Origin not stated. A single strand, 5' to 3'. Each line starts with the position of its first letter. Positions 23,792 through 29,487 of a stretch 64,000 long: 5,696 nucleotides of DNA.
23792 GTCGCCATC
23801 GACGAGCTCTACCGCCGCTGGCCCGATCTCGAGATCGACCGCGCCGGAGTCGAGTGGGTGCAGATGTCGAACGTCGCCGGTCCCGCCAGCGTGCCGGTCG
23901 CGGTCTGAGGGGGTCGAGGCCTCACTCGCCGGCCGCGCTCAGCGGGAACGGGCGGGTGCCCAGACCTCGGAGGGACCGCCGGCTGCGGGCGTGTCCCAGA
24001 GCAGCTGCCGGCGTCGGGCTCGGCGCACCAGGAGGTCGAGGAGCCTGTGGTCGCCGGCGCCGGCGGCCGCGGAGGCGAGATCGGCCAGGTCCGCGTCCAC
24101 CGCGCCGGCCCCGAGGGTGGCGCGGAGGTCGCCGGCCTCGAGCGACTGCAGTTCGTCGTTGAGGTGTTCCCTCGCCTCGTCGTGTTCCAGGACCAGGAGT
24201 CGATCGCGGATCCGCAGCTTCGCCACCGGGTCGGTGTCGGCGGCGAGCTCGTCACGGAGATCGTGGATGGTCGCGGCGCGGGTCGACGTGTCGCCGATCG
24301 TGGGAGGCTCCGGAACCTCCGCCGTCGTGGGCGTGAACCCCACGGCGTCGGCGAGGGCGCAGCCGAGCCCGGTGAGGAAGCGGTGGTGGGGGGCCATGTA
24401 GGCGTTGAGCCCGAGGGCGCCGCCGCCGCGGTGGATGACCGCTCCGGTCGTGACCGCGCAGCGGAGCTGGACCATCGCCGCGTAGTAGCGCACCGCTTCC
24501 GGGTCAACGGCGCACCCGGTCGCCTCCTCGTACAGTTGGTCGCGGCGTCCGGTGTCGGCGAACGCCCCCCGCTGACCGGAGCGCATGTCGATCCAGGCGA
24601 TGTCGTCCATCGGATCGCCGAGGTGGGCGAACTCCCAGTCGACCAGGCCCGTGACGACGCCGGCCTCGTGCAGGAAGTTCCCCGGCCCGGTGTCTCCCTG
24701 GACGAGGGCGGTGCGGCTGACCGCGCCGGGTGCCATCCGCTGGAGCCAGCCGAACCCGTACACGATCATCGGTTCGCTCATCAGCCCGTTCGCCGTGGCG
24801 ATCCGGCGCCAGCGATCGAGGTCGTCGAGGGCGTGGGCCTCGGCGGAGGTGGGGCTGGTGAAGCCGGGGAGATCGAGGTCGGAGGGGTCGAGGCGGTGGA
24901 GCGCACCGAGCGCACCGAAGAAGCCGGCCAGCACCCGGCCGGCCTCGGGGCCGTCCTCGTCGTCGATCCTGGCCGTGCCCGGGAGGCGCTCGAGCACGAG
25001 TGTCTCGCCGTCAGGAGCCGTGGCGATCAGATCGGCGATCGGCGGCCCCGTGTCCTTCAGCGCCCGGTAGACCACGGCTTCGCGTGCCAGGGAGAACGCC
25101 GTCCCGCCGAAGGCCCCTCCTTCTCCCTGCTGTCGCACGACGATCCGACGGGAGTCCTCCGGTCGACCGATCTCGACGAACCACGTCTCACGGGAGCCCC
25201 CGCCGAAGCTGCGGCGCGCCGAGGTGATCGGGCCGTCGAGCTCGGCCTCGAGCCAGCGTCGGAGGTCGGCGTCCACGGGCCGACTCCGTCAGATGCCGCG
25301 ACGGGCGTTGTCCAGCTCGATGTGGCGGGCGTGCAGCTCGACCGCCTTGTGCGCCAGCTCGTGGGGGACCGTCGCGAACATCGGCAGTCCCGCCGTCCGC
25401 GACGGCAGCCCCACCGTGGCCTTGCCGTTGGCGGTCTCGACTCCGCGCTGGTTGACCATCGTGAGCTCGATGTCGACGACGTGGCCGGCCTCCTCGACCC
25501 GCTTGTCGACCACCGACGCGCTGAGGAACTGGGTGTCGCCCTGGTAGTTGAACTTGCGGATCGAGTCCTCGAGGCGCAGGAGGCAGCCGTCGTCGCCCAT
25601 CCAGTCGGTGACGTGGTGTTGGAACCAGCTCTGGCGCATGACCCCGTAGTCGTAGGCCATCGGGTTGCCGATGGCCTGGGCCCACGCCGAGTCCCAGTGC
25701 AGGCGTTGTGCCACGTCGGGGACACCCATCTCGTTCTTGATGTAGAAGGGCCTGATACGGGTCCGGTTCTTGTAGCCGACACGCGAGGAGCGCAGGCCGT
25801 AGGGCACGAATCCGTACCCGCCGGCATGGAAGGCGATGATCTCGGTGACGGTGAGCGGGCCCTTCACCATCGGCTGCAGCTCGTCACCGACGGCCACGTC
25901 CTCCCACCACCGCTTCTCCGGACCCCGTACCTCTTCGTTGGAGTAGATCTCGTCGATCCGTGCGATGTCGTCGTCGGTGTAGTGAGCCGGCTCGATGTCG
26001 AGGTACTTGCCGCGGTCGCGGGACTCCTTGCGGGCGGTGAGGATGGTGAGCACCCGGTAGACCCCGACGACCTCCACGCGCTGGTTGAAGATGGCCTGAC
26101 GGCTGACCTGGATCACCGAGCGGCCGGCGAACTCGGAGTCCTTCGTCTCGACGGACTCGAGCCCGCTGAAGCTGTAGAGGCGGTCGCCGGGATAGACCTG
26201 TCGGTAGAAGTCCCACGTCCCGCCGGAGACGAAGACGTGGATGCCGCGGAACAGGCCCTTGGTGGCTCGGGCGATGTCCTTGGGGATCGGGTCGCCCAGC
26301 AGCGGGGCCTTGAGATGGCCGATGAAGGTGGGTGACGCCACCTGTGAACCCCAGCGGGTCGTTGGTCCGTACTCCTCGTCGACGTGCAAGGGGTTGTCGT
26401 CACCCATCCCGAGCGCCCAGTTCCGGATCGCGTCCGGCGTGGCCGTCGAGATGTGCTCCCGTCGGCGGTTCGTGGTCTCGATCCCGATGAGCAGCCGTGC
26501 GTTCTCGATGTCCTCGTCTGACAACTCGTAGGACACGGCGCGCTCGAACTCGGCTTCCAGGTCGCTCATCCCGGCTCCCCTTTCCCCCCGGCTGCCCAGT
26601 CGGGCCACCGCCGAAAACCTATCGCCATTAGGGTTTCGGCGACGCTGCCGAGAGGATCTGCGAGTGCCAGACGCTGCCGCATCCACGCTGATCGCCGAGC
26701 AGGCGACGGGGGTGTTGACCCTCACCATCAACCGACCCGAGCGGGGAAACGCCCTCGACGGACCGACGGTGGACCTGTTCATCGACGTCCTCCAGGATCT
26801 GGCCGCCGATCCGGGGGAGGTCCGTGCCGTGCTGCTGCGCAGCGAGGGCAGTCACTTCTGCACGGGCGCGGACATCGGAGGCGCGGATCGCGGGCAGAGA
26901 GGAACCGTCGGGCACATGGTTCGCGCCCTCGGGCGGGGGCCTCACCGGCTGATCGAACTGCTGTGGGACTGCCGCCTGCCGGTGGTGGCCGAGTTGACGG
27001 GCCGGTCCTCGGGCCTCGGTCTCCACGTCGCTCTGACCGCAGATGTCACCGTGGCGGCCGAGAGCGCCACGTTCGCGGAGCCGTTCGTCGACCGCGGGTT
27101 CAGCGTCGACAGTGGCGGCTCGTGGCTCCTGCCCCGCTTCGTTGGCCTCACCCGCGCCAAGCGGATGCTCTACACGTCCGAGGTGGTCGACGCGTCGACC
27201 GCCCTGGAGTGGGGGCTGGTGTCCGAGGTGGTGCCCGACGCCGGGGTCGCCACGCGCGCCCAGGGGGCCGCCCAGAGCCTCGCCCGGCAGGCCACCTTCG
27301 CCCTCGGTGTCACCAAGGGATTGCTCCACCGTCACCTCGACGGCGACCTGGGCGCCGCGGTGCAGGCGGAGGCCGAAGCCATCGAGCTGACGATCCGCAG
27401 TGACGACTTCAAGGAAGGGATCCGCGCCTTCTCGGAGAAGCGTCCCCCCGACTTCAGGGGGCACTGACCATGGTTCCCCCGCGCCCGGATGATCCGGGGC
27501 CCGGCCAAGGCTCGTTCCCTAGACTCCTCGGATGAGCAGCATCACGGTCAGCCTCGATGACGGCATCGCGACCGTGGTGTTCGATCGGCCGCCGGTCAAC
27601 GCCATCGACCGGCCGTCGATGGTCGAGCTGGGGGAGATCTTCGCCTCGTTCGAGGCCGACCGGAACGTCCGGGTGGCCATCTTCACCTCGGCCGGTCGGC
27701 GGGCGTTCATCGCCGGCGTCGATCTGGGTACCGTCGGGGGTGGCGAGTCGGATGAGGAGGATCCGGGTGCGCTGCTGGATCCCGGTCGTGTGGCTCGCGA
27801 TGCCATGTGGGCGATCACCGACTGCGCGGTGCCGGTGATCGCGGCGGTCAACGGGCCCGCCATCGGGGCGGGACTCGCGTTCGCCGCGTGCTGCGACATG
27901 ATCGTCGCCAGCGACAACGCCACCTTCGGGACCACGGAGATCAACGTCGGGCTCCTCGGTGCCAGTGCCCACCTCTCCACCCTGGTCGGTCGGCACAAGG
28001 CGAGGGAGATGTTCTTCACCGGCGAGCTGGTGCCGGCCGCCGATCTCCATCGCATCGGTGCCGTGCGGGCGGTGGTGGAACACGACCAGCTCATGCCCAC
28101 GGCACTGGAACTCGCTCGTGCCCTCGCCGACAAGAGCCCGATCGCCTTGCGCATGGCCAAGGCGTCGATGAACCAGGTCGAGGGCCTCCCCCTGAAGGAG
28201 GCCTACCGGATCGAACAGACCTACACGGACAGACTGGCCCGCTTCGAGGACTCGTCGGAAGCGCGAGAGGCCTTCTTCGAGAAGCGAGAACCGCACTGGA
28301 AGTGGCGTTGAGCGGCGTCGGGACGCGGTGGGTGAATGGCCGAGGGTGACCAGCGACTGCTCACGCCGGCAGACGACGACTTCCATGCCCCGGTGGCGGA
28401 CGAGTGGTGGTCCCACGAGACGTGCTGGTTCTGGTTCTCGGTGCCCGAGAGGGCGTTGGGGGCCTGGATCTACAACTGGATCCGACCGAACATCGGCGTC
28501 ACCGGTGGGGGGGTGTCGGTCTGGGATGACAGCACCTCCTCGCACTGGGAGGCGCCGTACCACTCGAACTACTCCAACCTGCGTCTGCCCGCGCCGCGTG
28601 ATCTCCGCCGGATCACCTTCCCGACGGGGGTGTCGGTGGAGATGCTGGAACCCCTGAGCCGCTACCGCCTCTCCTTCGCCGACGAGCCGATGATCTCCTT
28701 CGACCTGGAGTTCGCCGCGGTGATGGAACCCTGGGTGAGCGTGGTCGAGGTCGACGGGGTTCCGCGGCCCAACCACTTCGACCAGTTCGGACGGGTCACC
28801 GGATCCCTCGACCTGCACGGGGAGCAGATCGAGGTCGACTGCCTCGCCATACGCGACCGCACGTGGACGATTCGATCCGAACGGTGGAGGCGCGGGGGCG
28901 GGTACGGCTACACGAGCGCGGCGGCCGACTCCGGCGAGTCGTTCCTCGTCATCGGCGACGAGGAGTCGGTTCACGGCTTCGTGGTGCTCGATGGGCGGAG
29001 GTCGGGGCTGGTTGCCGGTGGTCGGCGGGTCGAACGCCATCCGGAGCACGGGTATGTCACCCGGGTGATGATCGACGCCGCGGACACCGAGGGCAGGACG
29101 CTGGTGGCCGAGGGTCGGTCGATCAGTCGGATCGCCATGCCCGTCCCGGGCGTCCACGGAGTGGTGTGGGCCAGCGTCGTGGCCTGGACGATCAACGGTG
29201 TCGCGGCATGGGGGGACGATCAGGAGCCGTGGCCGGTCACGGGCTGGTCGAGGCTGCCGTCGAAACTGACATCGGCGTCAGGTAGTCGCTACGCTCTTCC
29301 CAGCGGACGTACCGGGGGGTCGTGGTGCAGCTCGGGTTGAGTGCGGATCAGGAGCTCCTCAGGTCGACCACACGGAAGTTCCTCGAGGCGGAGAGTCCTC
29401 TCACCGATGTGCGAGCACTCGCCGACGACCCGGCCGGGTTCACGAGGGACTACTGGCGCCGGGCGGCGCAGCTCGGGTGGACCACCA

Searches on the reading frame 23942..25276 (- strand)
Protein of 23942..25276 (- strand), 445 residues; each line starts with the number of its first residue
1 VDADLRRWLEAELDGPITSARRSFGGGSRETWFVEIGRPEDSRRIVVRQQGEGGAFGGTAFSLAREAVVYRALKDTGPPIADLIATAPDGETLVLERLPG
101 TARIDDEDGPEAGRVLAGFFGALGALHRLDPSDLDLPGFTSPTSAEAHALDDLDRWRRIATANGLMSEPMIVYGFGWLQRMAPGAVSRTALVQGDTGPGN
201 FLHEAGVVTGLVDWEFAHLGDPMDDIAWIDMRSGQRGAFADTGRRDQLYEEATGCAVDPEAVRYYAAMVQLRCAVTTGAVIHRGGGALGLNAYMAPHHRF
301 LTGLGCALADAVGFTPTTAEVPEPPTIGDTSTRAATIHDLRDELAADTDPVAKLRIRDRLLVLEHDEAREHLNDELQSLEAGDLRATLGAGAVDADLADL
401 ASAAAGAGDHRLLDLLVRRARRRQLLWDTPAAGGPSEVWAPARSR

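Call 18: search_protein_families(library=pfam, proteins=[window:23942-25276:-], max_evalue=0.00001)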
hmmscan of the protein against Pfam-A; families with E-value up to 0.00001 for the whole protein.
window:23942-25276:- (445 aa): 1 family
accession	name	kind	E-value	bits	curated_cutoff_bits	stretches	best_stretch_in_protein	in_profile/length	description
PF01636.29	APH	-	7.5e-21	75.4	23.2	1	26-248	8-230/239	Phosphotransferase enzyme family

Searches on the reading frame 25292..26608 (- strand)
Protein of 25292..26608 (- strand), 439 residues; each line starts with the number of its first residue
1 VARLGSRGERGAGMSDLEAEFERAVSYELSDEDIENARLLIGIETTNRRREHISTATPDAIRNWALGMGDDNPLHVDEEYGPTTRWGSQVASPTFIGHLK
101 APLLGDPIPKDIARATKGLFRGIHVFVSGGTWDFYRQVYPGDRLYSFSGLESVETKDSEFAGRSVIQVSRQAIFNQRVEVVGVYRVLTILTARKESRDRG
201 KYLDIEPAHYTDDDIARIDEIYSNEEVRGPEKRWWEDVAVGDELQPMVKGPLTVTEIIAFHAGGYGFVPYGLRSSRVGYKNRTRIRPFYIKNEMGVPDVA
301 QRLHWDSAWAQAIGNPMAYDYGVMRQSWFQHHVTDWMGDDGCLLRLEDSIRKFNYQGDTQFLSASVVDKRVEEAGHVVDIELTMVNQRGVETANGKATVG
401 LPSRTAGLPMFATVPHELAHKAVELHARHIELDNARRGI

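Call 18: search_protein_families(library=pfam, proteins=[window:25292-26608:-], max_evalue=0.00001)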
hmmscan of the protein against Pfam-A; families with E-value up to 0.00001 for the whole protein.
window:25292-26608:- (439 aa): 1 family
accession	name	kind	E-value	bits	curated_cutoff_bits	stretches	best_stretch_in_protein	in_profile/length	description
PF13452.11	FAS1_DH_region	-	7e-13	49.3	22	1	57-181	15-129/132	FAS1-like, dehydratase domain region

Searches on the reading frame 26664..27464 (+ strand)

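Call 18: search_protein_families(library=pfam, proteins=[window:26664-27464:+], max_evalue=0.00001)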
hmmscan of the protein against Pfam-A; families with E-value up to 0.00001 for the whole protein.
window:26664-27464:+ (267 aa): 2 families
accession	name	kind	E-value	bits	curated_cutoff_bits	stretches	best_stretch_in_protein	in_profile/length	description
PF00378.25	ECH_1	-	6.6e-49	166.9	27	1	13-266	2-250/251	Enoyl-CoA hydratase/isomerase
PF16113.10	ECH_2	-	1.1e-24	88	27.2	1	19-194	3-176/335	Enoyl-CoA hydratase/isomerase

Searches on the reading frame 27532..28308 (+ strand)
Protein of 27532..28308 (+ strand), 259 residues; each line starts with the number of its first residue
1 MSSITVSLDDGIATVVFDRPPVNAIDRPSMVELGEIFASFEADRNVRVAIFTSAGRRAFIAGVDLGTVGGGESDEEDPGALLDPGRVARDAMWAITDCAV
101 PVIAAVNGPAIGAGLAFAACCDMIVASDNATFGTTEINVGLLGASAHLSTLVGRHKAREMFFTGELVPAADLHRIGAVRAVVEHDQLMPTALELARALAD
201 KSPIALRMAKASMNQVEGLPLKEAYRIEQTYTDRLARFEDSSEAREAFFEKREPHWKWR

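Call 18: search_protein_families(library=pfam, proteins=[window:27532-28308:+], max_evalue=0.00001)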
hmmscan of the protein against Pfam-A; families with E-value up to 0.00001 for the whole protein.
window:27532-28308:+ (259 aa): 2 families
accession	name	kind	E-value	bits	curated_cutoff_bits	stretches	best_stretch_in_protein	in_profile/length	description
PF00378.25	ECH_1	-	4.5e-54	183.9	27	1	10-257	4-249/251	Enoyl-CoA hydratase/isomerase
PF16113.10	ECH_2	-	5.9e-21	75.8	27.2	1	15-187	4-177/335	Enoyl-CoA hydratase/isomerase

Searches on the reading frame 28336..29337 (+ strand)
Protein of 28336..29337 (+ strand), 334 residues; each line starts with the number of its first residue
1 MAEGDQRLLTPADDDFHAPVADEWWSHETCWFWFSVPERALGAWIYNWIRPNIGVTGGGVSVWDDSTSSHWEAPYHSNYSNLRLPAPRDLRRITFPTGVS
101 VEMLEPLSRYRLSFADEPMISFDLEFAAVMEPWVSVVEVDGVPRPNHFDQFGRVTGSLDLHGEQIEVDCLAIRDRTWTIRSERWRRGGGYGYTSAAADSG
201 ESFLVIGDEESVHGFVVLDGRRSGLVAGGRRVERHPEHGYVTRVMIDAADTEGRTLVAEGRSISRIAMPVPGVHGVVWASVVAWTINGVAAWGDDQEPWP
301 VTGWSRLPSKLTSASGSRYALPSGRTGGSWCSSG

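Call 18: search_protein_families(library=pfam, proteins=[window:28336-29337:+], max_evalue=0.00001)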
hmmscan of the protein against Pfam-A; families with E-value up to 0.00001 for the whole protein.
window:28336-29337:+ (334 aa): 1 family
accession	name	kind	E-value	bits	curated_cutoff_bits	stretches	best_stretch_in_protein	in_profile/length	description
PF23213.1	DUF7065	-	2.5e-07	31.4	27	1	146-180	149-183/183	Domain of unknown function (DUF7065)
